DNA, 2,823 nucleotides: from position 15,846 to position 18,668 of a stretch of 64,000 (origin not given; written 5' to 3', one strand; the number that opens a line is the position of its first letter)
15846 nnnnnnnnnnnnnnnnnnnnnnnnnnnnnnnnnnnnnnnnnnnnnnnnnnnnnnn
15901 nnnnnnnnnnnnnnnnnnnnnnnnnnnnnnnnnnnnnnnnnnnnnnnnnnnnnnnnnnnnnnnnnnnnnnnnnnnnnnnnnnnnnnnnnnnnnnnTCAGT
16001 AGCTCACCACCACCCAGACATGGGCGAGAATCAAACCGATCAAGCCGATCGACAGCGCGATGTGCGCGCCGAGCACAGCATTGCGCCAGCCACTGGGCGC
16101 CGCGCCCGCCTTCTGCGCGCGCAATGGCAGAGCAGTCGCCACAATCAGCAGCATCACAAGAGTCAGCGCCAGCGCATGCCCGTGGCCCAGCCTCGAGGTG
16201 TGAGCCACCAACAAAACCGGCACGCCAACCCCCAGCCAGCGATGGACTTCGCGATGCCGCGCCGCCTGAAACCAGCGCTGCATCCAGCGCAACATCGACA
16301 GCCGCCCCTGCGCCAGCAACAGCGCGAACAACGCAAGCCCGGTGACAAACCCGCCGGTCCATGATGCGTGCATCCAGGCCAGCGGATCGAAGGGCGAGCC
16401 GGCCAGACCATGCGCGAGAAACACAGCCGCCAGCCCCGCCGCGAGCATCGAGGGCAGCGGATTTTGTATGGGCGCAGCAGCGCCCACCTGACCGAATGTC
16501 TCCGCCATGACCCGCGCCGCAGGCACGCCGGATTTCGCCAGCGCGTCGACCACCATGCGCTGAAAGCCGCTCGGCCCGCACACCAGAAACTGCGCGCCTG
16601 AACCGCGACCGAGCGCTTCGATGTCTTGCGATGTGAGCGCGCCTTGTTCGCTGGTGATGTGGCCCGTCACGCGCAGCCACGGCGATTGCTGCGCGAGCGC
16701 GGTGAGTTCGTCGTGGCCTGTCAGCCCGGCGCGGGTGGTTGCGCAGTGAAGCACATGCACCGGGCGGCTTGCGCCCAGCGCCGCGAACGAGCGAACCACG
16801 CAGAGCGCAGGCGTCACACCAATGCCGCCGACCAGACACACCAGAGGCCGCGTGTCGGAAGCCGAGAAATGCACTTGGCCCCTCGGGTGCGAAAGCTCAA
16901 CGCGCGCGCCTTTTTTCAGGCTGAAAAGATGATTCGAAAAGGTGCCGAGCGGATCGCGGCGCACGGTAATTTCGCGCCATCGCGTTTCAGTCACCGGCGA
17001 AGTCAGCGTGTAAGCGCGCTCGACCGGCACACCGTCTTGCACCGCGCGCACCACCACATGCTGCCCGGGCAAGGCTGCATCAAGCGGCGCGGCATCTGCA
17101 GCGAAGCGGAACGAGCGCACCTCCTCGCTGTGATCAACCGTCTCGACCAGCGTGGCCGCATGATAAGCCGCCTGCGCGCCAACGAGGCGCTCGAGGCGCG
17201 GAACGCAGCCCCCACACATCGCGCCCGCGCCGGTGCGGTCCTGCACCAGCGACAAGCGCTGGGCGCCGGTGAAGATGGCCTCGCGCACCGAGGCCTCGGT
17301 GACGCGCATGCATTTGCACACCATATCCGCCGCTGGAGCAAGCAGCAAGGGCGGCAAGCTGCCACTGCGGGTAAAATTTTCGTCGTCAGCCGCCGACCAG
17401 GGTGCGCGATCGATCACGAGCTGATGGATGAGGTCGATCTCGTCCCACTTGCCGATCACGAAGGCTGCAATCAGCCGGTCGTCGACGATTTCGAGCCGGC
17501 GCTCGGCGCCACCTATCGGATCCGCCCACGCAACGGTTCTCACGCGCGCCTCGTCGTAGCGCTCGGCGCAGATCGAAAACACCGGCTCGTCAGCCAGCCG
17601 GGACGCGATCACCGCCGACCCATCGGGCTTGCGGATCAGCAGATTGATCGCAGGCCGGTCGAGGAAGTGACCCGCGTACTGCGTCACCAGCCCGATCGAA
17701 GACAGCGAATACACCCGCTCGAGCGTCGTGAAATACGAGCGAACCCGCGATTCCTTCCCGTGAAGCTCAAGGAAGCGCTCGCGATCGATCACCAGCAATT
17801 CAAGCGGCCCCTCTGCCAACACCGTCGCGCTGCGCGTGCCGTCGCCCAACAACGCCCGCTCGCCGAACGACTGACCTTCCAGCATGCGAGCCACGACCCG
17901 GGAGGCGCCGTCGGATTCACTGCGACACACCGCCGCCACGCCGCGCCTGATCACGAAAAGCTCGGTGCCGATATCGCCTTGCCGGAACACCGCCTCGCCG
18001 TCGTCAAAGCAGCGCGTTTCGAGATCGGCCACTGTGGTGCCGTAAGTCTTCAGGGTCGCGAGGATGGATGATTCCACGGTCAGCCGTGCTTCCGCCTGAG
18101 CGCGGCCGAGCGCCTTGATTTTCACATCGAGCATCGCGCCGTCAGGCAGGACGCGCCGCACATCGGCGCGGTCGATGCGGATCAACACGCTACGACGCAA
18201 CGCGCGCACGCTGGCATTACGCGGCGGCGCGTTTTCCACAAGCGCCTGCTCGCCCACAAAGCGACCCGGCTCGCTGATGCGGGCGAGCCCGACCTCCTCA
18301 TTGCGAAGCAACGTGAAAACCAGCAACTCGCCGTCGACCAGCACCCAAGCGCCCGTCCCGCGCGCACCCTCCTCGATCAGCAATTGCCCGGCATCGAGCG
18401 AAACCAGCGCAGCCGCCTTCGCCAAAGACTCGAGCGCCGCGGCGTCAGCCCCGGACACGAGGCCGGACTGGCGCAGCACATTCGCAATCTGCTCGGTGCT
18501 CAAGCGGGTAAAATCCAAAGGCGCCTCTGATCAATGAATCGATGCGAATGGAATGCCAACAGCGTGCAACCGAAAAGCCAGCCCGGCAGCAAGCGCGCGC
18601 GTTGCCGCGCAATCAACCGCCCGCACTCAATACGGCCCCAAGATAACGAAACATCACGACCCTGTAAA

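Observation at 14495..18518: Candidate undescribed system: a cyclic-nucleotide-gated transmembrane electron conduit (cNMP x2, BFD, FNR and membrane-domain fusion, plus a pentahaem cytochrome c and a DUF3365 haem-c protein)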

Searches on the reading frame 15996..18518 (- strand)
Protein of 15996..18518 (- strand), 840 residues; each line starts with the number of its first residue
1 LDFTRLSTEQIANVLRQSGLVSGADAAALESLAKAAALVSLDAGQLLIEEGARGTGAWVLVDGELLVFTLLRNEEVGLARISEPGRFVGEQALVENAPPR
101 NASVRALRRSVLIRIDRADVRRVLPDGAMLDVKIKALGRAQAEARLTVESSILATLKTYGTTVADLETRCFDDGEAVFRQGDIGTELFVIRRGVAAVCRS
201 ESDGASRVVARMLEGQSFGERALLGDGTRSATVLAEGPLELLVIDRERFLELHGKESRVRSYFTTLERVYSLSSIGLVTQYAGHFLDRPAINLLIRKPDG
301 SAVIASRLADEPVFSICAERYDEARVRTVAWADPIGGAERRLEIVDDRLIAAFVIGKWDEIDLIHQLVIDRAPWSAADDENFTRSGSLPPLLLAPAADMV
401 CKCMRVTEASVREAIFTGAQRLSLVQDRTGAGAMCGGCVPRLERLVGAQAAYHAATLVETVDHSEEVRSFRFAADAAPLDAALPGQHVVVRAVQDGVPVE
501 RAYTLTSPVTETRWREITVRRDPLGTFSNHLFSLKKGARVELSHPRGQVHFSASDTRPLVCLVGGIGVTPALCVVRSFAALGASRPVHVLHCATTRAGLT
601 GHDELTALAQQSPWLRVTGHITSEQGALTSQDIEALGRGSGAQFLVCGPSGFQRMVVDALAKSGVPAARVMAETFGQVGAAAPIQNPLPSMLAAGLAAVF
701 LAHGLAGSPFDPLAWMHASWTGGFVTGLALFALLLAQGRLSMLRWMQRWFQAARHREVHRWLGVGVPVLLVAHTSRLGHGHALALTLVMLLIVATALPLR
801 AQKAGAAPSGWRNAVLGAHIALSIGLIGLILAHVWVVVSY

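Call 3: search_protein_families(library=pfam, proteins=[window:15996-18518:-], max_evalue=0.1)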
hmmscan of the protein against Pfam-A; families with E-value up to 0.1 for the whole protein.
window:15996-18518:- (840 aa): 8 families
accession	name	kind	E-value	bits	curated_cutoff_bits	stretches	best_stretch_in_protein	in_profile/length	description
PF00027.35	cNMP_binding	-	4.7e-38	129.5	27.5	2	169-253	2-86/89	Cyclic nucleotide-binding domain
PF00970.30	FAD_binding_6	-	1.2e-11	45.2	21.1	1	455-550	2-98/99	Oxidoreductase FAD-binding domain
PF04324.20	Fer2_BFD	-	8e-11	42.6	26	1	399-446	1-48/50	BFD-like [2Fe-2S] binding domain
PF00175.26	NAD_binding_1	-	1.6e-06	29.2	22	1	563-657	3-108/109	Oxidoreductase NAD-binding domain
PF01794.25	Ferric_reduct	-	0.015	15.8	28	1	724-774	3-52/121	Ferric reductase like transmembrane component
PF07639.16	YTV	-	0.028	14.9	21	1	489-521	3-37/43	YTV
PF22588.2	dCache_1_like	-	0.039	14.6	27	0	292-340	27-72/89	Histidine kinase sensor domain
PF22290.1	DmmA-like_N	-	0.091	13.7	33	0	571-670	30-124/124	Dimethylamine monooxygenase subunit DmmA-like, N-terminal domain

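Call 4: search_protein_families(library=ncbifam, proteins=[window:15996-18518:-], max_evalue=0.1)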
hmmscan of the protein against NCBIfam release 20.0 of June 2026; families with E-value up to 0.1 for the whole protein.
window:15996-18518:- (840 aa): 27 families (the best 25 are shown)
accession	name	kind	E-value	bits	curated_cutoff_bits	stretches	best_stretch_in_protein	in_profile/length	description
NF009805.0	PRK13289.1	equivalog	6.3e-31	107.7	432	1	456-678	158-395/399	NO-inducible flavohemoprotein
NF040810.1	BenC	equivalog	2.8e-18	66.1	430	1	449-675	101-330/333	benzoate 1,2-dioxygenase electron transfer component BenC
NF041163.2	encap_f2b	equivalog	2.9e-15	56.3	400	2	13-143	71-202/450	family 2B encapsulin nanocompartment shell protein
NF045803.1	MethMoxFADbindMmoC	equivalog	3.1e-15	55.8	500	1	484-675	142-340/343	aromatic/alkene monooxygenase hydroxylase FAD-binding subunit MmoC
NF007964.0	PRK10684.1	equivalog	1.7e-14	53.5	383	1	483-678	38-240/333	NADH oxidoreductase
NF058606.1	GlBtMonoRdsGbcB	equivalog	3.6e-14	52.4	500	1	452-678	13-250/362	glycine betaine monooxygenase reductase subunit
NF004317.0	PRK05713.1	equivalog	5.6e-14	52.1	338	1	465-675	104-308/312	iron-sulfur-binding ferredoxin reductase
NF058543.1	ActPatMycb56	equivalog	7.1e-14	51.4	460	2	163-251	16-103/317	acetyltransferase Pat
TIGR03896.1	cyc_nuc_ocin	subfamily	2.1e-12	47.1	161.05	2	40-123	12-98/317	bacteriocin-type transport-associated protein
TIGR02160.1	PA_CoA_Oxy5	hypoth_equivalog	3e-12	46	420.8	1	483-677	34-243/352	1,2-phenylacetyl-CoA epoxidase subunit PaaE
NF000796.0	PRK00054.1-1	equivalog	1.7e-10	40.6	224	1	454-666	5-195/254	dihydroorotate dehydrogenase electron transfer subunit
NF008732.0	PRK11753.1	equivalog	3.1e-09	36.6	266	1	167-260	24-118/214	cAMP-activated global transcriptional regulator CRP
NF008822.0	PRK11872.1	equivalog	2.4e-08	33.3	402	1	457-677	113-337/341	anthranilate 1,2-dioxygenase electron transfer component AntC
TIGR02374.1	nitri_red_nirB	equivalog_domain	4e-08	32.2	578.35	1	313-453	325-472/794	nitrite reductase large subunit NirB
NF011565.0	PRK14989.1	subfamily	5.2e-07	28.1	883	1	394-452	418-476/847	nitrite reductase large subunit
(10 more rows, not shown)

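Call 5: find_homologous_proteins(query=window:15996-18518:-)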
Query window:15996-18518:- (840 aa): 20 proteins with E <= 0.001 among 8000 candidates.
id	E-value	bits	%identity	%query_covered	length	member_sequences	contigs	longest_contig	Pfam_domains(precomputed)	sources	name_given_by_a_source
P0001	0.0e+0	1842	100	100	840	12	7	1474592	PF04324.21,PF00027.36,PF00970.31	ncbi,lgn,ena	-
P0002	0.0e+0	1426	77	100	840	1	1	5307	PF04324.21,PF00027.36,PF00970.31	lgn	-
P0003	0.0e+0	1408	77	99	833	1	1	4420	PF04324.21,PF00175.27,PF00027.36,PF00970.31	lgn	-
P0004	0.0e+0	1382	77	98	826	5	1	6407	PF04324.21,PF00175.27,PF00027.36,PF00970.31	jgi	jgi:ferredoxin-NADP reductase/CRP-like cAMP-binding protein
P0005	0.0e+0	1312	73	96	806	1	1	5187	PF04324.21,PF00027.36,PF00970.31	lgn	-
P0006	8.2e-283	959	55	99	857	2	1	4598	PF04324.21,PF00027.36,PF00970.31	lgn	-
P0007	4.3e-262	890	52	95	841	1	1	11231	PF04324.21,PF00175.27,PF00027.36,PF00970.31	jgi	-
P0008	2.0e-251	855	48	99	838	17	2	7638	PF04324.21,PF00175.27,PF00027.36,PF00970.31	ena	-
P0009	4.8e-237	807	46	99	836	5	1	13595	PF04324.21,PF00175.27,PF00027.36,PF00970.31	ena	-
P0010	5.8e-193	661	48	80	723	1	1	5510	PF04324.21,PF00027.36,PF00970.31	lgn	-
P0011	3.6e-111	391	37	80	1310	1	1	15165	PF04324.21,PF00175.27,PF00027.36,PF00970.31,PF00067.28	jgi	jgi:ferredoxin-NADP reductase/CRP-like cAMP-binding protein/cytochrome P450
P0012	3.8e-96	341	36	78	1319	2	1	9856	PF04324.21,PF00027.36,PF00970.31,PF00067.28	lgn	-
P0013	6.8e-84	301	34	80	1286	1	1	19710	PF04324.21,PF00027.36,PF00970.31,PF00067.28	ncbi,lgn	ncbi:MAG: cytochrome P450 [Candidatus Rokuibacteriota bacterium]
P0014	2.0e-83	299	35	80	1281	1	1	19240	PF04324.21,PF00027.36,PF00970.31,PF00067.28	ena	-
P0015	2.1e-80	289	32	88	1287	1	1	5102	PF04324.21,PF00027.36,PF00970.31,PF00067.28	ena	-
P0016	4.3e-72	262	33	82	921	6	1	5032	PF03301.19,PF04324.21,PF00027.36,PF00970.31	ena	-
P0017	7.5e-24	102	26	51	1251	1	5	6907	PF09995.16,PF04324.21,PF00027.36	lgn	-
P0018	1.8e-20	91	27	54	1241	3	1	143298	PF09995.16,PF04324.21,PF00027.36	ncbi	ncbi:MAG: cyclic nucleotide-binding domain-containing protein [Polyangiales bacterium]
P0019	2.7e-10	57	37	12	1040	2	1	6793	PF00005.34,PF03412.22,PF02463.26,PF00027.36,PF00664.29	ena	-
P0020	2.2e-8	51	51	9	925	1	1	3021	PF00027.36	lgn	-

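Call 7: find_encoding_contigs(protein=P0001, flank=6000, max_places=4)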
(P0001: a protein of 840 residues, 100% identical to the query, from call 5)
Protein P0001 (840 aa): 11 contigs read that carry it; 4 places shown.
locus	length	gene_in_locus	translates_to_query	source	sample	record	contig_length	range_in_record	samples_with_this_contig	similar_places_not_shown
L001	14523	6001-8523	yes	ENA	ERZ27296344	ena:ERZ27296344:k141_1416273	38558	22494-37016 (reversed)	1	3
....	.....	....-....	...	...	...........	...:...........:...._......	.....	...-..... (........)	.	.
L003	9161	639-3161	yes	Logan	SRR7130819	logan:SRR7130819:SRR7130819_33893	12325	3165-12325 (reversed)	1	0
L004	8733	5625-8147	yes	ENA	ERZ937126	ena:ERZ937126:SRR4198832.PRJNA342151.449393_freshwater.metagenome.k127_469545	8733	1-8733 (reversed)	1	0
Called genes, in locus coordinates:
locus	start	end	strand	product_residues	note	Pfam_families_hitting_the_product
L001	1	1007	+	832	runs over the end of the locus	PF01315:Ald_Xan_dh_C, PF02738:MoCoBD_1, PF20256:MoCoBD_2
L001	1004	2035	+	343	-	PF00941:FAD_binding_5, PF03450:CO_deh_flav_C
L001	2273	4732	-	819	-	PF22848:ASD1_dom, PF06964:Alpha-L-AF_C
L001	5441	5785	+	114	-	PF07804:HipA_C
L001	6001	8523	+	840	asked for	PF00027:cNMP_binding, PF04324:Fer2_BFD, PF00970:FAD_binding_6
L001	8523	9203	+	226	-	PF14537:Cytochrom_c3_2 (faint), PF02085:Cytochrom_CIII (faint), PF14522:Cytochrome_C7 (faint)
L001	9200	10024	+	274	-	PF11845:Tll0287-like (weak)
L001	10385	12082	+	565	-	PF01425:Amidase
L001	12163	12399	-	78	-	-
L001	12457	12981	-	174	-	-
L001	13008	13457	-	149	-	PF00011:HSP20, PF17886:ArsA_HSP20 (weak)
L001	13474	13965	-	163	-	PF00571:CBS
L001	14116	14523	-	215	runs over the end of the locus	PF00156:Pribosyltran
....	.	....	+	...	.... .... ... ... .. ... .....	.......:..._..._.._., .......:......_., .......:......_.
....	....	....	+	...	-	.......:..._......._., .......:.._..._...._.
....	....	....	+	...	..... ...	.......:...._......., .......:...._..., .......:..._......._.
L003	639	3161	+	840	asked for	PF00027:cNMP_binding, PF04324:Fer2_BFD, PF00970:FAD_binding_6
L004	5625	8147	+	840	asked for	PF00027:cNMP_binding, PF04324:Fer2_BFD, PF00970:FAD_binding_6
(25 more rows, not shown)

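Call 8: find_encoding_contigs(protein=P0009, flank=8000, max_places=2)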
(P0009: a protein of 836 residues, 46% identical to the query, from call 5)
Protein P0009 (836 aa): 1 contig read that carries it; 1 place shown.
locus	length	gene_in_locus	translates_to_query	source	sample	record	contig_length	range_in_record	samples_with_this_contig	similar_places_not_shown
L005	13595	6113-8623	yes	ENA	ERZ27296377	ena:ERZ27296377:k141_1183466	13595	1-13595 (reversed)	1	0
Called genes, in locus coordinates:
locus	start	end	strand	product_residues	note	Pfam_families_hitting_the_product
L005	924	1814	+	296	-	PF00211:Guanylate_cyc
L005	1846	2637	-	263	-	PF12706:Lactamase_B_2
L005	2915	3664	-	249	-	-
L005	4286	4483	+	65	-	-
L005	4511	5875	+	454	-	PF00027:cNMP_binding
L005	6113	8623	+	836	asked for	PF00027:cNMP_binding, PF04324:Fer2_BFD, PF00970:FAD_binding_6, PF00175:NAD_binding_1 (weak)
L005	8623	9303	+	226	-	PF02085:Cytochrom_CIII (faint), PF09699:Paired_CXXCH_1 (faint), PF14522:Cytochrome_C7 (faint), PF14537:Cytochrom_c3_2 (faint)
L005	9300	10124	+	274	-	-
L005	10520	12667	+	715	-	PF05226:CHASE2, PF00211:Guanylate_cyc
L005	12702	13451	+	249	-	PF04773:FecR (weak)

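Call 9: find_encoding_contigs(protein=P0007, flank=8000, max_places=2)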
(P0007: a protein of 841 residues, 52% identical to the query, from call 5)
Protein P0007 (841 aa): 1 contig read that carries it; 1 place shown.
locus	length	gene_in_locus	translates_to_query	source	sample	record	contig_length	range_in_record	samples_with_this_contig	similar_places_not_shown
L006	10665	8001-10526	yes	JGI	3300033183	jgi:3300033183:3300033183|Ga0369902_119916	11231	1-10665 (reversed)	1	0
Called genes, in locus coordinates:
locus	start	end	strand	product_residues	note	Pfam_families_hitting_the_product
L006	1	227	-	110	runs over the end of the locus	-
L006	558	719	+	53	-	-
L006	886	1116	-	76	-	-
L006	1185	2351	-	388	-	PF01321:Creatinase_N, PF00557:Peptidase_M24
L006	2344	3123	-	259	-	PF00392:GntR, PF07702:UTRA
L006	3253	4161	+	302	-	PF05721:PhyH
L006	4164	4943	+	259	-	PF17645:Amdase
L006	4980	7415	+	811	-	PF01266:DAO, PF01494:FAD_binding_3 (faint), PF04820:Trp_halogenase (faint), PF07992:Pyr_redox_2 (faint), PF16350:FAO_M, PF01571:GCV_T, PF08669:GCV_T_C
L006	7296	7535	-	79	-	-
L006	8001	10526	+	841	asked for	PF00027:cNMP_binding, PF04324:Fer2_BFD, PF00970:FAD_binding_6, PF00175:NAD_binding_1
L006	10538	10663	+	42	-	?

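Call 10: find_encoding_contigs(protein=P0008, flank=8000, max_places=2)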
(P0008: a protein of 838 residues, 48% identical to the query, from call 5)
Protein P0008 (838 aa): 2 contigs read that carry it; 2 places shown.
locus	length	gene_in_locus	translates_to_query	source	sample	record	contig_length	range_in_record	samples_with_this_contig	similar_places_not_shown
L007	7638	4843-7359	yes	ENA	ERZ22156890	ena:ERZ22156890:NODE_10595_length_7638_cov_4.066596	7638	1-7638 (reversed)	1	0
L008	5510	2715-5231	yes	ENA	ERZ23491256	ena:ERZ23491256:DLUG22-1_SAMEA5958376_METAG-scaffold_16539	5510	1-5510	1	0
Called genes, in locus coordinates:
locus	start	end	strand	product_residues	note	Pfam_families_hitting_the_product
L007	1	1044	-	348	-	?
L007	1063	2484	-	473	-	PF13371:TPR_9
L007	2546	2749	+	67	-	-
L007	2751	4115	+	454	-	PF00027:cNMP_binding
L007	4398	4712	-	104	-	-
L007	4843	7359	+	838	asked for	PF00027:cNMP_binding, PF04324:Fer2_BFD, PF00970:FAD_binding_6, PF00175:NAD_binding_1 (weak)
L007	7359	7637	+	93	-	?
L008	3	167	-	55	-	?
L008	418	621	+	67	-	-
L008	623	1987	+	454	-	PF00027:cNMP_binding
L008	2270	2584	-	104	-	-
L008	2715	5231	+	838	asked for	PF00027:cNMP_binding, PF04324:Fer2_BFD, PF00970:FAD_binding_6, PF00175:NAD_binding_1 (weak)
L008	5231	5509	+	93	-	?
